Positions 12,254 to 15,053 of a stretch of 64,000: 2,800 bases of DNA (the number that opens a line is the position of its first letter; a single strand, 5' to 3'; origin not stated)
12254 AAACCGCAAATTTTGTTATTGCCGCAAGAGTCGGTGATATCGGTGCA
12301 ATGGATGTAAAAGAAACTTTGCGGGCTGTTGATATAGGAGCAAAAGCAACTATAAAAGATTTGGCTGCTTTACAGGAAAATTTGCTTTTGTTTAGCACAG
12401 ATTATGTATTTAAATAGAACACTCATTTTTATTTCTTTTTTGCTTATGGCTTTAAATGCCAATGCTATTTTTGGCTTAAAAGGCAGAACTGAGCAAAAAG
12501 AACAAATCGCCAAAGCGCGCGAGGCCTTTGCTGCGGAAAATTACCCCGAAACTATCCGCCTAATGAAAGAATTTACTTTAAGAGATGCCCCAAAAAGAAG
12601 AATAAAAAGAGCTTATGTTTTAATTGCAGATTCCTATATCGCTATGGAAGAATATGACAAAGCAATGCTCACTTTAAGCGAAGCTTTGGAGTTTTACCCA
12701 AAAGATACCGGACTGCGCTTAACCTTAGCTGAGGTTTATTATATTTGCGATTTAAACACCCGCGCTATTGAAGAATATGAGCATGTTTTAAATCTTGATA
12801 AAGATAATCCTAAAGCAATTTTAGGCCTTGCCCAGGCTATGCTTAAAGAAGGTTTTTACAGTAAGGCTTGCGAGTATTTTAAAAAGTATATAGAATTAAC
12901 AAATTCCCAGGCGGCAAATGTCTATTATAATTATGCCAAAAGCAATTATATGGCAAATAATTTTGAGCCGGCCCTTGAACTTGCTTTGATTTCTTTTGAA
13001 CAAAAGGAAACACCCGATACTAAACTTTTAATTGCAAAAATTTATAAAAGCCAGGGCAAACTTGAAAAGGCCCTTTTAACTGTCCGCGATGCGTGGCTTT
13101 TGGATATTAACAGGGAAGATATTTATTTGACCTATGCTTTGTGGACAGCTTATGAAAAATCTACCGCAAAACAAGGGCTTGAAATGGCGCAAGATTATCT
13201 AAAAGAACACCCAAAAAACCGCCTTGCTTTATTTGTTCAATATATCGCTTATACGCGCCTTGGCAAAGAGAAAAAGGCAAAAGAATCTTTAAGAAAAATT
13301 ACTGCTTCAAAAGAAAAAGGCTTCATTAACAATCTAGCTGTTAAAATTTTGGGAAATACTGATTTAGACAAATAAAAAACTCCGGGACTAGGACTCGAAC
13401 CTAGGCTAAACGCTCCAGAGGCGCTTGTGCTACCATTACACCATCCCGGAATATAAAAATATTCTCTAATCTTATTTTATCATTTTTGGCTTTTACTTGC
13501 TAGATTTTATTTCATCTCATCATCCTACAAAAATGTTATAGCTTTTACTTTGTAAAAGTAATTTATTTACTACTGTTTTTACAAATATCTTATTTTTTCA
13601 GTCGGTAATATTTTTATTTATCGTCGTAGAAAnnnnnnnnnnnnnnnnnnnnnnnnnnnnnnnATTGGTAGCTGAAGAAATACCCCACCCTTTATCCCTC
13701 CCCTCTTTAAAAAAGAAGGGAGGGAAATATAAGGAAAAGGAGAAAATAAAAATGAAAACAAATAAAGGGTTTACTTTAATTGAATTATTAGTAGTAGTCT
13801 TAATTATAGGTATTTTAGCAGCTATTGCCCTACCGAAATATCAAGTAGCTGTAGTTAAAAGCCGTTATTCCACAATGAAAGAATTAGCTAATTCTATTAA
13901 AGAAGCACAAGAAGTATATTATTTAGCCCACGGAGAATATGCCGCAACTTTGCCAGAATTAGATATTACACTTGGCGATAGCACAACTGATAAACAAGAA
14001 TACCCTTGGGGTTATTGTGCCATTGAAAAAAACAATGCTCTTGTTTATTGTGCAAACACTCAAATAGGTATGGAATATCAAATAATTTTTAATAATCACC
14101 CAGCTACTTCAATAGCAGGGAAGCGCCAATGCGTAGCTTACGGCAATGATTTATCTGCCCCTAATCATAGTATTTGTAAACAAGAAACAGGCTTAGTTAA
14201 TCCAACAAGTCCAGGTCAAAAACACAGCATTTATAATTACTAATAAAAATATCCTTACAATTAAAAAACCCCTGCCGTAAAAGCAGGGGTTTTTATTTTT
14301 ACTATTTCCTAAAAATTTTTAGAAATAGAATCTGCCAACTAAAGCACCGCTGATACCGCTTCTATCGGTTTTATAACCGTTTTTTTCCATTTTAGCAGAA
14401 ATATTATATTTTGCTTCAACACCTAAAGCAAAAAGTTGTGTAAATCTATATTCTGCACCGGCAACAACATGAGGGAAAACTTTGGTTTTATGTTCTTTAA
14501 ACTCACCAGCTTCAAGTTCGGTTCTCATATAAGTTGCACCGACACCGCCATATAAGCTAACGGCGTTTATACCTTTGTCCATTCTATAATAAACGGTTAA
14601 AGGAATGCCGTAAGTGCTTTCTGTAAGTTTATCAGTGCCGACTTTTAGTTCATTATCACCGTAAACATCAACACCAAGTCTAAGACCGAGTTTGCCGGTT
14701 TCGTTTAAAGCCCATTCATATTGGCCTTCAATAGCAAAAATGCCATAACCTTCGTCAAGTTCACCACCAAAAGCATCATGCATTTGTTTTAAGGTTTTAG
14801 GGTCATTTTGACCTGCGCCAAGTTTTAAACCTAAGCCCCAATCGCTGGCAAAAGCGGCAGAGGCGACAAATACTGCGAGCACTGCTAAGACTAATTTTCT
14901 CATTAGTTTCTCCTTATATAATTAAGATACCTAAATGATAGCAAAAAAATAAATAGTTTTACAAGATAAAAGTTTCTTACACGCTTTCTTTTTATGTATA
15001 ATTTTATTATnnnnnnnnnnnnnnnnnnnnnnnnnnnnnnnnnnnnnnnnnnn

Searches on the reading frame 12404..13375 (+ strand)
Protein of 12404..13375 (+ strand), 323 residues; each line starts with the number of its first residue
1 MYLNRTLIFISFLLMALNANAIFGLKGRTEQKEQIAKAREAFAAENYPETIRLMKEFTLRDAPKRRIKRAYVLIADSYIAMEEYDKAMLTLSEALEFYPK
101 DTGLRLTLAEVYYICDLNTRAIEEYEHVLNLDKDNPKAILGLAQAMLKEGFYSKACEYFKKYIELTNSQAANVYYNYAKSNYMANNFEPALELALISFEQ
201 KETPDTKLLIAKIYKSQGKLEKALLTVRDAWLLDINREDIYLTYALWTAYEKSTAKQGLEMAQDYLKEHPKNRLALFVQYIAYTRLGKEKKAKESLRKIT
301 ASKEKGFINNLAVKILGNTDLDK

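Call 52: search_protein_families(library=pfam, proteins=[window:12404-13375:+], max_evalue=0.00001)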
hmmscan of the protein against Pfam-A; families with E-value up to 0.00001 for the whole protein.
window:12404-13375:+ (323 aa): 10 families
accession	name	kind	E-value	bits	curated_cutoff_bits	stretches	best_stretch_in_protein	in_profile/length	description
PF14559.12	TPR_19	-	3.6e-14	53.3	25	0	120-155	9-44/68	Tetratricopeptide repeat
PF13428.12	TPR_14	-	5.7e-12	45.5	23.5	0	69-110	2-43/44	Tetratricopeptide repeat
PF07719.23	TPR_2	-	2.7e-11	43.1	27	0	69-101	2-34/34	Tetratricopeptide repeat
PF23914.1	TPR_CcmH_CycH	-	3.4e-10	40.4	42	0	72-168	54-153/158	Cytochrome c-type biogenesis protein H TPR domain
PF13181.12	TPR_8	-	3.9e-10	39.5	25.7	0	69-101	2-34/34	Tetratricopeptide repeat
PF13414.12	TPR_11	-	9.8e-10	38.4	26.8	0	120-150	12-42/42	TPR repeat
PF12895.13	ANAPC3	-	4.7e-09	36.8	27.2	0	121-192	8-77/82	Anaphase-promoting complex, cyclosome, subunit 3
PF13424.12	TPR_12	-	1e-08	35.6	30.1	0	140-193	6-67/77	Tetratricopeptide repeat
PF13432.12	TPR_16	-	1.3e-06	29.2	32.7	0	36-101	2-64/65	Tetratricopeptide repeat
PF13174.12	TPR_6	-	1.8e-06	28.6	26.3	0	70-100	2-32/33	Tetratricopeptide repeat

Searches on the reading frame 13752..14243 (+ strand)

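Call 8: search_protein_families(library=pfam, proteins=[window:13752-14243:+], max_evalue=0.01)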
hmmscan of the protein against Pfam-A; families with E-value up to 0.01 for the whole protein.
window:13752-14243:+ (163 aa): 3 families
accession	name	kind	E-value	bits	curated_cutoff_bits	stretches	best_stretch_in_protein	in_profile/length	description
PF07963.17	N_methyl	-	2.5e-09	36.7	21.2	1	1-27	1-27/27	Prokaryotic N-terminal methylation motif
PF16734.10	Pilin_GH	-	0.00039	21.2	28.9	1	44-103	6-59/114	Type IV pilin-like G and H, putative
PF16732.10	ComP_DUS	-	0.0023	19.2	27.3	1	28-82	1-54/87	Type IV minor pilin ComP, DNA uptake sequence receptor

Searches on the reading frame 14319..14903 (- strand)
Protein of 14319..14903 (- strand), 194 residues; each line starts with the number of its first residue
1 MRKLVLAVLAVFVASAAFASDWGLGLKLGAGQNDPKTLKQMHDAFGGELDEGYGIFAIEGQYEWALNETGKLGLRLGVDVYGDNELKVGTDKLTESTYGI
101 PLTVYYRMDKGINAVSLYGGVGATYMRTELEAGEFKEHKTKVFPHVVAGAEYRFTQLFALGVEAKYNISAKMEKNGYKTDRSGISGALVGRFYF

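Call 52: search_protein_families(library=pfam, proteins=[window:14319-14903:-], max_evalue=0.00001)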
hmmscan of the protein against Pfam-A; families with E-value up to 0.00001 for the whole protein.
window:14319-14903:- (194 aa): 2 families
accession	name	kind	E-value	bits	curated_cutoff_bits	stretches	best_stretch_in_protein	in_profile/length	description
PF13505.12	OMP_b-brl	-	1.9e-21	77.4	28.7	1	5-184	2-169/175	Outer membrane protein beta-barrel domain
PF01389.23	OmpA_membrane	-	2.6e-07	31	21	1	20-192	4-176/180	OmpA-like transmembrane domain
